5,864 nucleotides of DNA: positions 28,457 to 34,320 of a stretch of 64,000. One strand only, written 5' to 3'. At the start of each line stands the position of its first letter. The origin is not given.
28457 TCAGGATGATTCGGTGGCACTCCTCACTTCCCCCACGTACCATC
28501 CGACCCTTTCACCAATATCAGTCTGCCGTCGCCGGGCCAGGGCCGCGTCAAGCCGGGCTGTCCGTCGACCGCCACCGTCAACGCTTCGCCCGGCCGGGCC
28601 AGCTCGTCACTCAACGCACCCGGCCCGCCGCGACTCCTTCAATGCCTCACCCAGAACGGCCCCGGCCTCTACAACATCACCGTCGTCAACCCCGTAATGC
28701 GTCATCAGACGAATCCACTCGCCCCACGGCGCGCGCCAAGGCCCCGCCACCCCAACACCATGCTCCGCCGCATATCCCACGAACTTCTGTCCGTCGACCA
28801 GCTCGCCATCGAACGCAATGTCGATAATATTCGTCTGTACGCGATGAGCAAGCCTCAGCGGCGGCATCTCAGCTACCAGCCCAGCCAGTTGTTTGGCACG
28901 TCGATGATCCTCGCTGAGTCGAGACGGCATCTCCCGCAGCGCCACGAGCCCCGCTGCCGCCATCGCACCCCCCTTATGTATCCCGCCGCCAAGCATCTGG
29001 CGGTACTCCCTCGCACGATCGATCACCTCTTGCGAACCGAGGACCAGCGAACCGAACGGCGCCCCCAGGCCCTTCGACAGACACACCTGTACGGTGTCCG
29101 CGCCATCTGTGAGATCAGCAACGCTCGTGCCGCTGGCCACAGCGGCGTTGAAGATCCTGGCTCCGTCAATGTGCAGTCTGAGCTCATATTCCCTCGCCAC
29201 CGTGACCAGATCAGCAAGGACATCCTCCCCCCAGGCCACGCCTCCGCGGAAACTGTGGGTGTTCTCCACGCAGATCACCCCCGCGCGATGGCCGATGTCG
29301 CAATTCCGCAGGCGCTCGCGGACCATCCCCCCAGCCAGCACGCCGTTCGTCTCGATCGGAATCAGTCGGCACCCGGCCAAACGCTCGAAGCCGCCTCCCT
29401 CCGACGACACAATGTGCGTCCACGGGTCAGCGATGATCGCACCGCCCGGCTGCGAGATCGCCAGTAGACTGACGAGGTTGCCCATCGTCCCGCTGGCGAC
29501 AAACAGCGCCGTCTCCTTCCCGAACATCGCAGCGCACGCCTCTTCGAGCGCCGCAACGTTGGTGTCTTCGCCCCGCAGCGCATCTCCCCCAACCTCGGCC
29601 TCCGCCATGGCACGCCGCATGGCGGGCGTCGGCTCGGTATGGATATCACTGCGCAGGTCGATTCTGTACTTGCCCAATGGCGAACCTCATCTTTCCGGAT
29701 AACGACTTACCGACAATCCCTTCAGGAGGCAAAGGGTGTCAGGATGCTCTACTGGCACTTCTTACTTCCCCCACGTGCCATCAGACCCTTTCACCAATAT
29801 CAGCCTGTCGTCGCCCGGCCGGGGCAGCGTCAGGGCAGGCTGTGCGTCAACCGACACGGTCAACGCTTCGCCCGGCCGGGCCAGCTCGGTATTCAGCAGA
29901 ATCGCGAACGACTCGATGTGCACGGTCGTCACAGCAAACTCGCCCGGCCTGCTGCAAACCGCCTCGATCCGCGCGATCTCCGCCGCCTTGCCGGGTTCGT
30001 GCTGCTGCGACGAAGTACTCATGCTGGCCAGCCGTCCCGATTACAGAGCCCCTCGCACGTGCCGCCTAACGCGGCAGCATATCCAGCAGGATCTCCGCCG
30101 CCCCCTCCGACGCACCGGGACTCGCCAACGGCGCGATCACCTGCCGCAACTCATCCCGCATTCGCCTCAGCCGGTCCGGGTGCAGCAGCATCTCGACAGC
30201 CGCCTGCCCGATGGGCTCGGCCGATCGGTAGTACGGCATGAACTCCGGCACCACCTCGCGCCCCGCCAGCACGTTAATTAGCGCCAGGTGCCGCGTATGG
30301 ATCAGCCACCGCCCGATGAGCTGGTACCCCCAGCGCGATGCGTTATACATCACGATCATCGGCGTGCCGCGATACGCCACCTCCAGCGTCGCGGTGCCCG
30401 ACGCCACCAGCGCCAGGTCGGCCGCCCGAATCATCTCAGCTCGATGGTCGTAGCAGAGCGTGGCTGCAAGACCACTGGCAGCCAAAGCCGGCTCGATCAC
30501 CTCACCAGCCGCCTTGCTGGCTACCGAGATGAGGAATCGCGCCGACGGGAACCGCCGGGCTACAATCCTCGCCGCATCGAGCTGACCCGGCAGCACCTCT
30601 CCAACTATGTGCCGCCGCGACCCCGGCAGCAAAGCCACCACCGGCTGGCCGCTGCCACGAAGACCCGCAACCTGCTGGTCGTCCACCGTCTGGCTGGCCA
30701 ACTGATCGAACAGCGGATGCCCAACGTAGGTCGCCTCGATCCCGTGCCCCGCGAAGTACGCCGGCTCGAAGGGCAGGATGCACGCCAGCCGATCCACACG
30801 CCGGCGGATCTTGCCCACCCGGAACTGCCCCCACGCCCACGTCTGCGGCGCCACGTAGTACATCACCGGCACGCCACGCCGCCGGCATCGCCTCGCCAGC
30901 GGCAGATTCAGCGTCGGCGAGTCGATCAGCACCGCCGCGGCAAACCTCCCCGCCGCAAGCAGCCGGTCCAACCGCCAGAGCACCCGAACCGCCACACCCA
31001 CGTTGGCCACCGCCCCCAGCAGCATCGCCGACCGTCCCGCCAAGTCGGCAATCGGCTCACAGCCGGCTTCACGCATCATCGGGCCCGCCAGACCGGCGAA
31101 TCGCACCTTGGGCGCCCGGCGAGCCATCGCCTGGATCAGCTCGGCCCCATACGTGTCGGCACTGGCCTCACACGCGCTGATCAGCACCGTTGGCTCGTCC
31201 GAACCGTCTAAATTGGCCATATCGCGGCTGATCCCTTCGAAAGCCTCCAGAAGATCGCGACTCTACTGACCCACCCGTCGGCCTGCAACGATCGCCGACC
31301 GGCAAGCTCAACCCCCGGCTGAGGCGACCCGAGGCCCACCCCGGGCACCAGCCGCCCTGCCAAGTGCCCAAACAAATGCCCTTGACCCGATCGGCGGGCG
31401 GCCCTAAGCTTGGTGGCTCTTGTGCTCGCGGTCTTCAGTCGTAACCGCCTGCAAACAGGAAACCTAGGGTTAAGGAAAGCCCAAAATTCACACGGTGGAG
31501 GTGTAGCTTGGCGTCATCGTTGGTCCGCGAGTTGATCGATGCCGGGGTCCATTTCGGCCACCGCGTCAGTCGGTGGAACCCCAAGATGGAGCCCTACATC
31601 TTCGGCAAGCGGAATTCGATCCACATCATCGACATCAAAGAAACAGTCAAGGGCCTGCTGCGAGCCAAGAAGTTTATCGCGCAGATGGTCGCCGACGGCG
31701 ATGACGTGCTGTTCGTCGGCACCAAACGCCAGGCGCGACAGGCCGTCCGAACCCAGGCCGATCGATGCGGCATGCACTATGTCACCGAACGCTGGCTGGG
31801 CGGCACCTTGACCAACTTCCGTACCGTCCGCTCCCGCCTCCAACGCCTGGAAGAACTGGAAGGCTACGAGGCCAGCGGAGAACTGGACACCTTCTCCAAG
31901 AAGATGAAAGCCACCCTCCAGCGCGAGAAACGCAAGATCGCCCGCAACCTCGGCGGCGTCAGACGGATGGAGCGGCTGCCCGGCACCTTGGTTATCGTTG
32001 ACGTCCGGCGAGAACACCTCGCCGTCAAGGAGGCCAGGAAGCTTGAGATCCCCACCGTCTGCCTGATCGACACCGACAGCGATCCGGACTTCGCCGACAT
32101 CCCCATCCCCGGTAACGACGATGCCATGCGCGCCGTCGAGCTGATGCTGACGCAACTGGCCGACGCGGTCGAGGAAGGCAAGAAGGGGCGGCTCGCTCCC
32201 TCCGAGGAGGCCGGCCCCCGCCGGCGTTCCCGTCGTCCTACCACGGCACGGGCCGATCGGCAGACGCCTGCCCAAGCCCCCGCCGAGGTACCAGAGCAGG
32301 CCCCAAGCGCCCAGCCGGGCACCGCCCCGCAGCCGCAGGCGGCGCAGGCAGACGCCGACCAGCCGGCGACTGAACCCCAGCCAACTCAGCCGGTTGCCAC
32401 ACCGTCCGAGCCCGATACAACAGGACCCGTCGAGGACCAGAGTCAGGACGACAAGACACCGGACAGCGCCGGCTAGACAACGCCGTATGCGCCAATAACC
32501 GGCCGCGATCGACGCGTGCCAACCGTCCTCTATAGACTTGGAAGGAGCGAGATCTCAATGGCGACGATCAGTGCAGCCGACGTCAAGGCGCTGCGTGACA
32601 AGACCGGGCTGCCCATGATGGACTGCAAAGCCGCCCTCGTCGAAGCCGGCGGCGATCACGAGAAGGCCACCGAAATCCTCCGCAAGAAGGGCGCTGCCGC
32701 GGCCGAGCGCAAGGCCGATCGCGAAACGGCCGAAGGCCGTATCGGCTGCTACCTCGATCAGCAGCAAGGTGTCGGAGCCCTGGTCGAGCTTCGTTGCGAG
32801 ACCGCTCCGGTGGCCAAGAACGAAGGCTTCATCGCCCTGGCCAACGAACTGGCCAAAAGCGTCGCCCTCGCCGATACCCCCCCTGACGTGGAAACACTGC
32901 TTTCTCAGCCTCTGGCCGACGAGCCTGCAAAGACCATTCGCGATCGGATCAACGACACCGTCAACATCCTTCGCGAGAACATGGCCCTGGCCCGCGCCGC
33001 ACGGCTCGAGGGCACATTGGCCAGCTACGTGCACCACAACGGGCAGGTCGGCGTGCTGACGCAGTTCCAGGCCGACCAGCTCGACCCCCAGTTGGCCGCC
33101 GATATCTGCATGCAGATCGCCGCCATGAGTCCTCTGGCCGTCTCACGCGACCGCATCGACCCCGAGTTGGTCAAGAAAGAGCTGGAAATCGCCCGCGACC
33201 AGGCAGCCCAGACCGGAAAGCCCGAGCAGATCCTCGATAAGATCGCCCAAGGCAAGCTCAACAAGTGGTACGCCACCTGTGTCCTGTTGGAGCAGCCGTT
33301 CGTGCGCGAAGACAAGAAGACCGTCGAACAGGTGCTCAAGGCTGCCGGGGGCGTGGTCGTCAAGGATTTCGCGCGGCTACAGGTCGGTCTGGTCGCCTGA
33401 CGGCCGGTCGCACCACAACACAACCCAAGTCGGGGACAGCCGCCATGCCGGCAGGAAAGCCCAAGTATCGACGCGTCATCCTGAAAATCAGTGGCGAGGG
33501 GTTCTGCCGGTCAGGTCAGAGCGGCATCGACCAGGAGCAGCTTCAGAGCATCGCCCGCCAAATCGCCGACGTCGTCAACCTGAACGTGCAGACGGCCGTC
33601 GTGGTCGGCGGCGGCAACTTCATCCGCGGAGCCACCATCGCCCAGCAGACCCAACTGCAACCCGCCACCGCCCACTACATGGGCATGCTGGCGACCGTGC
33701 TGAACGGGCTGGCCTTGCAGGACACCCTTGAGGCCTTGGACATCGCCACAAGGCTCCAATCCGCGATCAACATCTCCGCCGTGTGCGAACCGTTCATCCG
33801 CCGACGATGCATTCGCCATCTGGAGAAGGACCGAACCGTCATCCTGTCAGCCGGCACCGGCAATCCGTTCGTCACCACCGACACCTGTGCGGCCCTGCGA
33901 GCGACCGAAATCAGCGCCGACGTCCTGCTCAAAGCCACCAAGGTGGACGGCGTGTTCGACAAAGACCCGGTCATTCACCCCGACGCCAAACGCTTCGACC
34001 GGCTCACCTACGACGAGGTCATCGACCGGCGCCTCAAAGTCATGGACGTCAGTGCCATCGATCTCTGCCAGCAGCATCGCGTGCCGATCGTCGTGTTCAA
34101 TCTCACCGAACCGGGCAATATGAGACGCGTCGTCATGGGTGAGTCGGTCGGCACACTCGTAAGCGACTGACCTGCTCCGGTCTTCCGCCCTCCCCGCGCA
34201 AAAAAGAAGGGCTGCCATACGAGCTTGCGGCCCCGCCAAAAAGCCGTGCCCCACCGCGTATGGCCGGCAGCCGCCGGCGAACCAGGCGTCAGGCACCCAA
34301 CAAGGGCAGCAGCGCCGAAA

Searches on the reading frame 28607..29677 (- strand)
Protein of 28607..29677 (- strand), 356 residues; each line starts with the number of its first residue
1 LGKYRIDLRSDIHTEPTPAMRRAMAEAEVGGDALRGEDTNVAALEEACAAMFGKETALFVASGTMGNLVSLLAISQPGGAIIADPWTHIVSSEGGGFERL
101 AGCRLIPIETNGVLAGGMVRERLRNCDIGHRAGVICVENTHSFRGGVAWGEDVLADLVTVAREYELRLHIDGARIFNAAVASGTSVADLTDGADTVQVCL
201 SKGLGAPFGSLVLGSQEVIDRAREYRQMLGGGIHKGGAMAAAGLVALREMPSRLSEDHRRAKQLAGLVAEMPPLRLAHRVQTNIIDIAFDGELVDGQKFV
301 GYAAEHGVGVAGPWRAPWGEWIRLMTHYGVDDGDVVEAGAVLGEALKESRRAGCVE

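Call 9: search_protein_families(library=pfam, proteins=[window:28607-29677:-], max_evalue=0.001)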
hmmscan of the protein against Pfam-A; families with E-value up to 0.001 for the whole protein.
window:28607-29677:- (356 aa): 2 families
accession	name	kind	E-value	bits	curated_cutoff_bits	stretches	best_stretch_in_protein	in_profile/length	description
PF01212.27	Beta_elim_lyase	-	2.8e-78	263.6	27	1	7-287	1-285/288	Beta-eliminating lyase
PF00155.27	Aminotran_1_2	-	6.7e-09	35.8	19.7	1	13-229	16-248/361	Aminotransferase class I and II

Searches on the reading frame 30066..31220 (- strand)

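Call 9: search_protein_families(library=pfam, proteins=[window:30066-31220:-], max_evalue=0.001)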
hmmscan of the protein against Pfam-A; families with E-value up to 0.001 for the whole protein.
window:30066-31220:- (384 aa): 1 family
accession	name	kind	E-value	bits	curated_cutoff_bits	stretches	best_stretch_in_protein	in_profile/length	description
PF02684.21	LpxB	-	4.5e-71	240.1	22.6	1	12-361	1-355/374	Lipid-A-disaccharide synthetase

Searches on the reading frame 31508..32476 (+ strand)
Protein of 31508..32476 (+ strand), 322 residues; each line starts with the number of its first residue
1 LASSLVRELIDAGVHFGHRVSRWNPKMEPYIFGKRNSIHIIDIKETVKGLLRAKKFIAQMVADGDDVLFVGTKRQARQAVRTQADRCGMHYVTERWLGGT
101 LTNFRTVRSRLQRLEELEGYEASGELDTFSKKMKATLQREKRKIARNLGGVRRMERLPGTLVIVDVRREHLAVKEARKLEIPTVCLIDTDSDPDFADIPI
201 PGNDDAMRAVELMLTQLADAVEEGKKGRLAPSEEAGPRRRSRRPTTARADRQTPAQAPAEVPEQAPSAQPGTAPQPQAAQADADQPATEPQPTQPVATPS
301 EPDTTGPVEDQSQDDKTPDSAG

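Call 9: search_protein_families(library=pfam, proteins=[window:31508-32476:+], max_evalue=0.001)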
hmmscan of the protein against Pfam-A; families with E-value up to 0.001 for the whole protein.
window:31508-32476:+ (322 aa): 1 family
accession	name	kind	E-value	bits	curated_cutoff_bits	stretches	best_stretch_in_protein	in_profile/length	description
PF00318.25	Ribosomal_S2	-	2e-89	299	26.1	1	9-224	1-216/216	Ribosomal protein S2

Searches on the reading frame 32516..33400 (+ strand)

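Call 9: search_protein_families(library=pfam, proteins=[window:32516-33400:+], max_evalue=0.001)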
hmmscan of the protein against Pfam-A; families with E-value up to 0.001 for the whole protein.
window:32516-33400:+ (294 aa): 2 families
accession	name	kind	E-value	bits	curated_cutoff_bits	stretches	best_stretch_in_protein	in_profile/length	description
PF00889.24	EF_TS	-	4.4e-58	196.7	27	1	87-291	1-203/204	Elongation factor TS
PF25025.1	EF-Ts_N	-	0.00027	21.3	33.2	1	20-58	14-53/60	Elongation factor Ts, mitochondrial, N-terminal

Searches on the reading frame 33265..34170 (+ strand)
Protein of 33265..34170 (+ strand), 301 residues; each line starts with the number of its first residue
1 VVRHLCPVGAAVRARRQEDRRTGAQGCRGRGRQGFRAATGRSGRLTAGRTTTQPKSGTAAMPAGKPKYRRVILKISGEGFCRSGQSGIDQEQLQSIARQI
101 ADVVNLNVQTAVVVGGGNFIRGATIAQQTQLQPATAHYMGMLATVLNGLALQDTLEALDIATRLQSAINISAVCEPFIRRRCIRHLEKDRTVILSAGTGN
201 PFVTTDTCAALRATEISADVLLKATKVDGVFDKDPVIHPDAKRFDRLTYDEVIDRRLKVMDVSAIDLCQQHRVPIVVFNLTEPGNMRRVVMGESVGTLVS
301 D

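Call 9: search_protein_families(library=pfam, proteins=[window:33265-34170:+], max_evalue=0.001)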
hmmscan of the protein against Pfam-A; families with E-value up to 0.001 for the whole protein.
window:33265-34170:+ (301 aa): 1 family
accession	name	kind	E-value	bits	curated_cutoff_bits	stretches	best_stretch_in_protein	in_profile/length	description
PF00696.33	AA_kinase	-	9.3e-33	114.3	24.9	1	70-279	2-234/234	Amino acid kinase family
